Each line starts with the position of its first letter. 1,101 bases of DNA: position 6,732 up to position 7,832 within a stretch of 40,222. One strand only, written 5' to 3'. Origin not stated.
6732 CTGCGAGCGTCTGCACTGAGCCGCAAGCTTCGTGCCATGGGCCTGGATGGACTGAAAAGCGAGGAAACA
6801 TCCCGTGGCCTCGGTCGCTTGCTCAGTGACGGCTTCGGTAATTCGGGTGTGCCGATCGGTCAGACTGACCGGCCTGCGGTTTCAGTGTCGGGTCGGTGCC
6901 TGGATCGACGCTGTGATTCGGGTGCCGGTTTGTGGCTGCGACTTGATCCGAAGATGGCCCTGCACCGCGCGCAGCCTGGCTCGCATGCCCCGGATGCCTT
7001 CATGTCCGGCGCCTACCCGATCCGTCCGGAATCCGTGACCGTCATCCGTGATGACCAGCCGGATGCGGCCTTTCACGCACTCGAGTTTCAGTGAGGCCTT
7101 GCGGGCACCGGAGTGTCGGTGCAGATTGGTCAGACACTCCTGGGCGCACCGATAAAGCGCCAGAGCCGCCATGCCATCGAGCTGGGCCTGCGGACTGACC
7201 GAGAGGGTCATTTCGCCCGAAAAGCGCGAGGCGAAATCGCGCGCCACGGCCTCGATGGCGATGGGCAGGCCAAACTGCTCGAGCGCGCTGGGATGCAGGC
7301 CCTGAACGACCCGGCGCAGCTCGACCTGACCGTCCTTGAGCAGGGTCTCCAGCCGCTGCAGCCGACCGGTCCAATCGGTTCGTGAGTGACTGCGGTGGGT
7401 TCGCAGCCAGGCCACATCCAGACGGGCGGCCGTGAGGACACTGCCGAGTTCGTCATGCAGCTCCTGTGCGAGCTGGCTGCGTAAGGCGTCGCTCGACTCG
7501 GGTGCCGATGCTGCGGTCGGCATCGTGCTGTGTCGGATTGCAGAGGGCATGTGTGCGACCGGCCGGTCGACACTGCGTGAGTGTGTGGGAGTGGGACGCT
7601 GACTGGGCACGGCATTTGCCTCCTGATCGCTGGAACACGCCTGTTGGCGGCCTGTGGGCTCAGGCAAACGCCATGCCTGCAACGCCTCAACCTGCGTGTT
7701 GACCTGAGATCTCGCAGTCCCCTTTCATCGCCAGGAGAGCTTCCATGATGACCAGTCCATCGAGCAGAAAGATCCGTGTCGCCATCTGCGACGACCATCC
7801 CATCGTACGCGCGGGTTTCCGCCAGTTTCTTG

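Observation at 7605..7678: Two face-to-face sigma-54 promoters in the kinase/regulator spacer, conflicting with the long kinase ORF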

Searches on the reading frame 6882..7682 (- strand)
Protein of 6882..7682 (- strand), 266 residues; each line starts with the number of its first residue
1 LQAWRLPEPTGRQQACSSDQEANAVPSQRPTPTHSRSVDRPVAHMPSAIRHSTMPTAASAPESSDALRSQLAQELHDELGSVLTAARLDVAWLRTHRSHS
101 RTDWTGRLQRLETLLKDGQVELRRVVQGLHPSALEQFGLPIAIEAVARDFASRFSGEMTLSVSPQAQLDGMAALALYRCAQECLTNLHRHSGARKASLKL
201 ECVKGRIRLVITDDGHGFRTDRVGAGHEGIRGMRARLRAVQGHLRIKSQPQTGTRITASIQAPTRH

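Call 4: search_protein_families(library=pfam, proteins=[window:6882-7682:-])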
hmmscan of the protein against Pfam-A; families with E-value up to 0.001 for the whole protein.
window:6882-7682:- (266 aa): 2 families
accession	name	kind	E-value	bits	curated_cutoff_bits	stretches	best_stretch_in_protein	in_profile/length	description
PF07730.19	HisKA_3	-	8e-10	39.6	24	1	68-134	2-68/68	Histidine kinase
PF02518.31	HATPase_c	-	4e-09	37.3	26.4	1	174-262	4-109/111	Histidine kinase-, DNA gyrase B-, and HSP90-like ATPase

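Call 5: find_homologous_proteins(query=window:6882-7682:-)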
Query window:6882-7682:- (266 aa): 734 proteins with E <= 0.001 among 3560 candidates; the best 120 are listed.
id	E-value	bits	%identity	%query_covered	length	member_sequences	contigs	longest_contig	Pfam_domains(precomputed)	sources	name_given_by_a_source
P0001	9.1e-152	522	99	91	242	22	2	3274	PF07730.20,PF02518.32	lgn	-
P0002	7.3e-125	434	82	91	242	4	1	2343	PF07730.20,PF02518.32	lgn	-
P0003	2.1e-119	416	80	91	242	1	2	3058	PF07730.20,PF02518.32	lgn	-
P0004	6.6e-118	411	81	91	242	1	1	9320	PF07730.20,PF02518.32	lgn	-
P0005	1.5e-114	400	78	91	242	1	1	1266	PF07730.20,PF02518.32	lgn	-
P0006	1.4e-110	387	74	91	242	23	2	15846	PF07730.20,PF02518.32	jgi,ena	-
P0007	6.8e-107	375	81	80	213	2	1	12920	PF07730.20,PF02518.32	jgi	jgi:signal transduction histidine kinase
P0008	7.4e-104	365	80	80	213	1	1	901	PF07730.20,PF02518.32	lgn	-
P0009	1.5e-84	302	63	91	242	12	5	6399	PF07730.20,PF02518.32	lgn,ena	-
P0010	5.4e-81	290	60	91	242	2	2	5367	PF07730.20,PF02518.32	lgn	-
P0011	2.1e-69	252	52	91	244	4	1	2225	PF07730.20,PF02518.32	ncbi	-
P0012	3.0e-65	239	54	91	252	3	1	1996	PF07730.20,PF02518.32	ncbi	-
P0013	2.9e-62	229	51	91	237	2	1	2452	PF07730.20,PF02518.32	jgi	jgi:signal transduction histidine kinase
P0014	2.9e-60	222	54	79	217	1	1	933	PF07730.20,PF02518.32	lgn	-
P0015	3.0e-59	219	54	79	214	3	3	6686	PF07730.20,PF02518.32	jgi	jgi:signal transduction histidine kinase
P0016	4.5e-58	215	49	91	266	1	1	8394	PF07730.20,PF02518.32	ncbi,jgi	jgi:signal transduction histidine kinase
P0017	3.9e-39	153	45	70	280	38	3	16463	PF13581.13,PF07730.20,PF02518.32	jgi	-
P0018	4.5e-32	130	42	72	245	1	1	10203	PF07730.20,PF02518.32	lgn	-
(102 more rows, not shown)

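Call 8: find_related_loci(query=A1, collection=genome_contigs, flank=6000)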
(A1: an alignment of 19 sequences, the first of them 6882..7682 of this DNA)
Query A1 (266 aa) in genome_contigs; peptide patterns used: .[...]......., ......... (x = any residue, [..] = any of these).
600 stretches matched a pattern (row limit reached: there are more); 578 encode a relative of the query (tblastn E <= 1e-3); the best 80 are kept; 80 distinct loci.
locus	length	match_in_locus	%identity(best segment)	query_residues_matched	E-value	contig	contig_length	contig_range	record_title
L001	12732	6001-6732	41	36-264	1e-46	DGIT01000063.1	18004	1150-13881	MAG TPA_asm: Burkholderiales bacterium UBA4615 UBA4615_contig_2797, whole genome shotgun sequence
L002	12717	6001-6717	40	16-260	6e-44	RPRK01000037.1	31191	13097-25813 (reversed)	MAG: Burkholderiales bacterium isolate metabat2.802 metabat2.802_Contig_1062101, whole genome shotgun sequence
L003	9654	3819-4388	41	68-258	4e-38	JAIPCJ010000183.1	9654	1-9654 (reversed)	MAG: Methylotenera sp. isolate Tobar12m-G18 Tobar2m-C6441, whole genome shotgun sequence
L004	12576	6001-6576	39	68-260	8e-38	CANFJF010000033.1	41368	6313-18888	MAG: Comamonadaceae bacterium isolate Jr-16oct17-137 genome assembly, contig: Jr-16oct17-C1721, whole genome shotgun seq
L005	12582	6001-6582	39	68-265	2e-37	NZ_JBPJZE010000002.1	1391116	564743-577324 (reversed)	Variovorax sp. RHLX14 NODE_2_length_1391116_cov_61.415883, whole genome shotgun sequence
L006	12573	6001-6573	42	68-260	2e-37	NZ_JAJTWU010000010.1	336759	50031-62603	Pelomonas cellulosilytica strain P8 contig10, whole genome shotgun sequence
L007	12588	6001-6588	41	68-264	6e-37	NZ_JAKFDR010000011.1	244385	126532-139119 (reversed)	MAG: Polaromonas sp. isolate LC052 contig-124_36, whole genome shotgun sequence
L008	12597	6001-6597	38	68-265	4e-37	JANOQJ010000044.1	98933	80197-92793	MAG: Comamonadaceae bacterium isolate VAR_4_metabat_352 VAR_4_k141_1097404, whole genome shotgun sequence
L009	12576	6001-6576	40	68-260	5e-37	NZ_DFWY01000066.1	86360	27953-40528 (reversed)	MAG: Polaromonas sp. UBA4122 UBA4122_contig_1949, whole genome shotgun sequence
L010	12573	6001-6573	41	68-260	1e-36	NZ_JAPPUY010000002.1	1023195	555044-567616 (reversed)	Roseateles hydrophilus strain UHG3 contig2, whole genome shotgun sequence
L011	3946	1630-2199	39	68-258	1e-36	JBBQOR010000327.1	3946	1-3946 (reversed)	MAG: Burkholderiales bacterium isolate Co_metawrap_183 Cmw_183_k141_15314638_length_3946_cov_6.0000, whole genome shotgu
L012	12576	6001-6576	40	68-260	1e-36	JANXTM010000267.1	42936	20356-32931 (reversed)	MAG: Polaromonas sp. isolate 338R_metabat_72 338R_k141_434567, whole genome shotgun sequence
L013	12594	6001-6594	38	68-266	2e-36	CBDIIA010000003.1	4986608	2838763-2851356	MAG: Pseudorhodoferax sp. isolate 7638a5db-cf6e-44a2-a741-77b0d0781027 genome assembly, contig: contig_3, whole genome s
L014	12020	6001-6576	40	68-260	2e-36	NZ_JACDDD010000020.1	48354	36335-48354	MAG: Polaromonas sp. isolate MGR_bin325 SD2899_NODE_166_length_48354_cov_1.591888, whole genome shotgun sequence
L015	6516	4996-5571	38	68-260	2e-36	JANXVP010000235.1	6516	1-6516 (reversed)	MAG: Ramlibacter sp. isolate 341R_metabat_69 341R_k141_747424, whole genome shotgun sequence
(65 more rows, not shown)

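Call 9: find_related_loci(query=A1, collection=metagenome_contigs, flank=6000)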
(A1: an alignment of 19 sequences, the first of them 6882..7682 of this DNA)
Query A1 (266 aa) in metagenome_contigs; peptide patterns used: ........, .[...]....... (x = any residue, [..] = any of these).
600 stretches matched a pattern (row limit reached: there are more); 552 encode a relative of the query (tblastn E <= 1e-3); the best 80 are kept; 80 distinct loci.
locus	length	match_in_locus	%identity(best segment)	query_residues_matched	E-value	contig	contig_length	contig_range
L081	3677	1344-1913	40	68-258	3e-38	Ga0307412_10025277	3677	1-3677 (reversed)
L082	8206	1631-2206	40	68-260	2e-38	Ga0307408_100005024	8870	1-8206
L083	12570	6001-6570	41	68-258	2e-38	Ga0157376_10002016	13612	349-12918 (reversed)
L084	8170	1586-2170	41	68-265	6e-38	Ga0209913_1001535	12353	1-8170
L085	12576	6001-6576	40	68-260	5e-38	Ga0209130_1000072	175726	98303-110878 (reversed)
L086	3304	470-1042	40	68-260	4e-37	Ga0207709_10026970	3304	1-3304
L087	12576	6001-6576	40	68-260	6e-37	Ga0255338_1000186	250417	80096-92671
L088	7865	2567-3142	41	68-260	8e-37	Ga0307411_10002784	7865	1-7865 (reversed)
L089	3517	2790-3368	36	68-260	9e-37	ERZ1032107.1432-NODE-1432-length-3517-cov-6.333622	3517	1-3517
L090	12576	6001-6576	39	68-260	3e-36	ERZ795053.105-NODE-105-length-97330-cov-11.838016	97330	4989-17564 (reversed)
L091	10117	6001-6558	42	68-253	3e-36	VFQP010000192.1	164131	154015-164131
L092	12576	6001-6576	41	68-260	3e-36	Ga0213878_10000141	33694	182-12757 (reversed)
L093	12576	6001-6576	39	68-260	4e-36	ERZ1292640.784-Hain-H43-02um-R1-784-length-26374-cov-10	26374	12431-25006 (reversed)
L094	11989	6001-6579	42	68-260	6e-36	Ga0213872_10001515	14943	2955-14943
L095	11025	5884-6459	37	68-260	3e-35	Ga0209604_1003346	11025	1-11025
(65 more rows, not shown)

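Call 10: find_encoding_contigs(protein=P0006, flank=8000, max_places=3)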
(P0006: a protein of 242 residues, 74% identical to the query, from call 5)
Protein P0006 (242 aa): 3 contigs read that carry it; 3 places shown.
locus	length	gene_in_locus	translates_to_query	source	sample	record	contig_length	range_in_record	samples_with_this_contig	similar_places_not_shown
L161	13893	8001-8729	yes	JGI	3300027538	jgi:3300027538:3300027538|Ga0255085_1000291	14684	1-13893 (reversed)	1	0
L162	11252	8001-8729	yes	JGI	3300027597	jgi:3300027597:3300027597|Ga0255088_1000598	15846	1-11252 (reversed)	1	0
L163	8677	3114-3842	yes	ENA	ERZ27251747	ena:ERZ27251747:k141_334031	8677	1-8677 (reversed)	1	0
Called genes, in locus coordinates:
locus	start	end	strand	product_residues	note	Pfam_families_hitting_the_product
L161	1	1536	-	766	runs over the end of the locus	PF11741:AMIN, PF21305:type_II_gspD_N0 (weak), PF07660:STN, PF03958:Secretin_N, PF00263:Secretin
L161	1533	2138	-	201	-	PF04351:PilP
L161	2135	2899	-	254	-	PF04350:PilO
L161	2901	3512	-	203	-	PF05137:PilN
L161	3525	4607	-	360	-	PF11104:PilM_2, PF14450:FtsA (weak)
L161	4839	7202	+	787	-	PF00912:Transgly, PF17092:PCB_OB, PF00905:Transpeptidase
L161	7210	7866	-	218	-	PF00072:Response_reg, PF00196:GerE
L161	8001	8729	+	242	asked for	PF07730:HisKA_3, PF02518:HATPase_c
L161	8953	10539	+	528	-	PF00309:Sigma54_AID, PF04963:Sigma54_CBD, PF04552:Sigma54_DBD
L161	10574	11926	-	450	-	PF00072:Response_reg, PF00158:Sigma54_activat, PF01078:Mg_chelatase (faint), PF14532:Sigma54_activ_2, PF07728:AAA_5, PF25601:AAA_lid_14, PF02954:HTH_8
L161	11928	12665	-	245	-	-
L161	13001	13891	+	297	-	?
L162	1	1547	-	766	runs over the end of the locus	PF11741:AMIN, PF21305:type_II_gspD_N0 (weak), PF07660:STN, PF03958:Secretin_N, PF00263:Secretin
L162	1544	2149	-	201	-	PF04351:PilP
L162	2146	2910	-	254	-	PF04350:PilO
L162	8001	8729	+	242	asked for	PF07730:HisKA_3, PF02518:HATPase_c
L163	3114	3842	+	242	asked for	PF07730:HisKA_3, PF02518:HATPase_c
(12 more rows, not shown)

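Call 11: find_encoding_contigs(protein=P0007, flank=8000, max_places=3)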
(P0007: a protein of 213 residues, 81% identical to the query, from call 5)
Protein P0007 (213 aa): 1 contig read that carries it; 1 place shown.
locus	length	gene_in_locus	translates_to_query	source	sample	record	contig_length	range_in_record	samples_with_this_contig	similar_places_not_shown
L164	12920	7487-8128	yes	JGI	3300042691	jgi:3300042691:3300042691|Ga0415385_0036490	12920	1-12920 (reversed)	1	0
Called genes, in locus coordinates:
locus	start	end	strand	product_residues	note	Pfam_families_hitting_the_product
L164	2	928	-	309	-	?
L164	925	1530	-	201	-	PF04351:PilP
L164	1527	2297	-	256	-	PF04350:PilO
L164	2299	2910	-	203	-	PF05137:PilN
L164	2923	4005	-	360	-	PF11104:PilM_2, PF14450:FtsA (weak)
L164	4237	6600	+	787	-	PF00912:Transgly, PF17092:PCB_OB, PF00905:Transpeptidase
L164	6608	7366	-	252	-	PF00072:Response_reg, PF00196:GerE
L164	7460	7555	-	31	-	-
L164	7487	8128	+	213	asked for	PF07730:HisKA_3, PF02518:HATPase_c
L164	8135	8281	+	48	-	-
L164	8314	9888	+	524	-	PF00309:Sigma54_AID, PF04963:Sigma54_CBD, PF04552:Sigma54_DBD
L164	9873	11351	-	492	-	PF00072:Response_reg, PF00158:Sigma54_activat, PF14532:Sigma54_activ_2, PF07728:AAA_5, PF25601:AAA_lid_14, PF02954:HTH_8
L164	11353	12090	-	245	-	PF00512:HisKA (weak)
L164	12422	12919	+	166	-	?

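Call 12: find_encoding_contigs(protein=P0004, flank=8000, max_places=3)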
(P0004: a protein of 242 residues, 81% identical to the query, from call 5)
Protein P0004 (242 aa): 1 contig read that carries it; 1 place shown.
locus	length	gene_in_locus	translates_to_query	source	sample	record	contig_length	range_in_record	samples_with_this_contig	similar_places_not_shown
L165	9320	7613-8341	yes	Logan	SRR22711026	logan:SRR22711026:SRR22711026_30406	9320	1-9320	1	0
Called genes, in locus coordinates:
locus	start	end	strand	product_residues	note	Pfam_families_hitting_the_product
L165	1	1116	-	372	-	?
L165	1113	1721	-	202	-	PF04351:PilP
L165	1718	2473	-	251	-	PF04350:PilO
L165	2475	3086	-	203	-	PF05137:PilN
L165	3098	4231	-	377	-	PF11104:PilM_2, PF14450:FtsA (weak)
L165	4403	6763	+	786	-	PF00912:Transgly, PF17092:PCB_OB, PF00905:Transpeptidase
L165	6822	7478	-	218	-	PF00072:Response_reg, PF00196:GerE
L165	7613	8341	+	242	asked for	PF07730:HisKA_3, PF02518:HATPase_c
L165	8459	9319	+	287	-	?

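Call 13: find_encoding_contigs(protein=P0009, flank=6000, max_places=4)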
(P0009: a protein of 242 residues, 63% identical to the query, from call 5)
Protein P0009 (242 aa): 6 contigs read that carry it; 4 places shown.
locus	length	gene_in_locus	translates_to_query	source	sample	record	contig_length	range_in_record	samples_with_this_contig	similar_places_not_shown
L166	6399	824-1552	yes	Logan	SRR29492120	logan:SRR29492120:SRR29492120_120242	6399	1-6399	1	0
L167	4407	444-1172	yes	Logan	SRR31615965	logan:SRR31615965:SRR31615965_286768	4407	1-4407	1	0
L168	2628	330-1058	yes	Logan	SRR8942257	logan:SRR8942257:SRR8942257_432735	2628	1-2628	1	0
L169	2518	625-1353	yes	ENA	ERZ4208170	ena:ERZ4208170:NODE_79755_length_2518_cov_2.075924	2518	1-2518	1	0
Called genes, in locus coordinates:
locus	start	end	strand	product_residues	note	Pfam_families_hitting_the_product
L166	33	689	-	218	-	PF00072:Response_reg, PF00196:GerE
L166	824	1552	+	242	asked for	PF07730:HisKA_3, PF02518:HATPase_c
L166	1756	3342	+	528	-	PF00309:Sigma54_AID, PF04963:Sigma54_CBD, PF04552:Sigma54_DBD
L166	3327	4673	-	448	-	PF00072:Response_reg, PF01078:Mg_chelatase (weak), PF00158:Sigma54_activat, PF14532:Sigma54_activ_2, PF07724:AAA_2 (weak), PF07728:AAA_5, PF25601:AAA_lid_14, PF02954:HTH_8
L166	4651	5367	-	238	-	-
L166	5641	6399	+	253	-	?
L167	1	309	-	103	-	?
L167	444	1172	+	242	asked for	PF07730:HisKA_3, PF02518:HATPase_c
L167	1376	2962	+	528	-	PF00309:Sigma54_AID, PF04963:Sigma54_CBD, PF04552:Sigma54_DBD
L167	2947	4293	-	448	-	PF00072:Response_reg, PF01078:Mg_chelatase (weak), PF00158:Sigma54_activat, PF14532:Sigma54_activ_2, PF07724:AAA_2 (weak), PF07728:AAA_5, PF25601:AAA_lid_14, PF02954:HTH_8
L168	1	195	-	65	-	?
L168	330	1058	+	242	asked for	PF07730:HisKA_3, PF02518:HATPase_c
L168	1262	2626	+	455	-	?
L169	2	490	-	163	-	?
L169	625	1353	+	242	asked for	PF07730:HisKA_3, PF02518:HATPase_c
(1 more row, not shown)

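Call 14: find_encoding_contigs(protein=P0010, flank=6000, max_places=3)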
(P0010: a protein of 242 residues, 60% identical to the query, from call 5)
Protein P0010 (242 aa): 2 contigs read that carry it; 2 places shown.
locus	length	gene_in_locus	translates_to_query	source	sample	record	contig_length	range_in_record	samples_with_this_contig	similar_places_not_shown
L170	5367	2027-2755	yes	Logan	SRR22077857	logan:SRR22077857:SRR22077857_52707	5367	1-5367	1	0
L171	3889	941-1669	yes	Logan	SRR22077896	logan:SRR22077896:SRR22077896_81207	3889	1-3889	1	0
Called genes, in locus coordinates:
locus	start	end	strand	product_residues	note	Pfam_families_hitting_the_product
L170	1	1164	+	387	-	?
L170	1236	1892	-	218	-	PF00072:Response_reg, PF00196:GerE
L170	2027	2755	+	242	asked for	PF07730:HisKA_3, PF02518:HATPase_c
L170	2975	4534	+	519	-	PF00309:Sigma54_AID, PF04963:Sigma54_CBD, PF09339:HTH_IclR (faint), PF04552:Sigma54_DBD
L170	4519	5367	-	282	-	?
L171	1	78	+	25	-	?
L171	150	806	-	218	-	PF00072:Response_reg, PF00196:GerE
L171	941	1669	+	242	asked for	PF07730:HisKA_3, PF02518:HATPase_c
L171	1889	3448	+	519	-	PF00309:Sigma54_AID, PF04963:Sigma54_CBD, PF09339:HTH_IclR (faint), PF04552:Sigma54_DBD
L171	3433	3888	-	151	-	?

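Call 15: find_encoding_contigs(protein=P0016, flank=8000, max_places=3)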
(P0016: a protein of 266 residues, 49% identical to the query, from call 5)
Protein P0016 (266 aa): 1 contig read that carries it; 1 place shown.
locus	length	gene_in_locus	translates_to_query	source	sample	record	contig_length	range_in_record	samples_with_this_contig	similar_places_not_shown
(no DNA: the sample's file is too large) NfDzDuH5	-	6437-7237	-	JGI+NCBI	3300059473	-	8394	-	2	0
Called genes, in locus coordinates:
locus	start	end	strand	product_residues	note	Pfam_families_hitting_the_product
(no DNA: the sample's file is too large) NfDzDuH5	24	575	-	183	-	PF04351:PilP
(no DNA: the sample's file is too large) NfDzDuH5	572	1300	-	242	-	PF04350:PilO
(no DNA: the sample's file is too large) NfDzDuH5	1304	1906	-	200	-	PF05137:PilN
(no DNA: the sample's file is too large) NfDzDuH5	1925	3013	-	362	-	PF11104:PilM_2, PF14450:FtsA (weak)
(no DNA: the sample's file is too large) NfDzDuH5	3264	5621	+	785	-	PF00912:Transgly, PF17092:PCB_OB, PF00905:Transpeptidase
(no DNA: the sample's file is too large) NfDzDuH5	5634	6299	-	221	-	PF00072:Response_reg, PF00196:GerE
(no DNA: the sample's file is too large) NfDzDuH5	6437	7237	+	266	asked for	PF07730:HisKA_3, PF02518:HATPase_c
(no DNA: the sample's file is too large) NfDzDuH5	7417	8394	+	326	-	?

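Call 16: find_encoding_contigs(protein=P0015, flank=6000, max_places=3)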
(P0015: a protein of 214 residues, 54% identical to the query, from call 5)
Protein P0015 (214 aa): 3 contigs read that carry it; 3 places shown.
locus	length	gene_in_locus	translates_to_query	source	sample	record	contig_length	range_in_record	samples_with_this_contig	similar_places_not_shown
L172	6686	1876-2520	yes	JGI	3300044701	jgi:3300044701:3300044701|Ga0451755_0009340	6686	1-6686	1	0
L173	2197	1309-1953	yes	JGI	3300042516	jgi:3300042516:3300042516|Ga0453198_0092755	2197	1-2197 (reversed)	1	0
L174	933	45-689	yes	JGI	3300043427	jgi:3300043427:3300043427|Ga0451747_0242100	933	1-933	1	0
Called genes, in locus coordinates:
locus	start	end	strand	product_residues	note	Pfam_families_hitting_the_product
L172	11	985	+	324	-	PF00905:Transpeptidase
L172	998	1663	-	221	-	PF00072:Response_reg, PF00196:GerE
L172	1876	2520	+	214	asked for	PF07730:HisKA_3, PF02518:HATPase_c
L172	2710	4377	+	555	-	PF00309:Sigma54_AID, PF04963:Sigma54_CBD, PF04552:Sigma54_DBD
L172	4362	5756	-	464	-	PF00072:Response_reg, PF00158:Sigma54_activat, PF14532:Sigma54_activ_2, PF01078:Mg_chelatase (weak), PF07724:AAA_2 (weak), PF07728:AAA_5, PF25601:AAA_lid_14, PF02954:HTH_8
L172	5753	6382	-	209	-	-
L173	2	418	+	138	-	?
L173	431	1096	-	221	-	PF00072:Response_reg, PF00196:GerE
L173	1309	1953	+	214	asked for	PF07730:HisKA_3, PF02518:HATPase_c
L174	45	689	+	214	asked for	PF07730:HisKA_3, PF02518:HATPase_c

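Call 23: find_encoding_contigs(protein=P0011, flank=3000, max_places=2)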
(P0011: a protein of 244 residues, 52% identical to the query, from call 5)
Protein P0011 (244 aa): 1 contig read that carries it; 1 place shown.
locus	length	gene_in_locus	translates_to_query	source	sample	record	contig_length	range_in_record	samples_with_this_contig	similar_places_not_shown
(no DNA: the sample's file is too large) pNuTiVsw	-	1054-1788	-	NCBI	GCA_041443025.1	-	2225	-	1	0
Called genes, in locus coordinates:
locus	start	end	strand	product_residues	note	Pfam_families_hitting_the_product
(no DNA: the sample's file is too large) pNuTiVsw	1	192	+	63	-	?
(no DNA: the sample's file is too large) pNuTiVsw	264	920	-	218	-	PF00072:Response_reg, PF00196:GerE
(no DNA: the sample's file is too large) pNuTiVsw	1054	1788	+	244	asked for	PF07730:HisKA_3, PF02518:HATPase_c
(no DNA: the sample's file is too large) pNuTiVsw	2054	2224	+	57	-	?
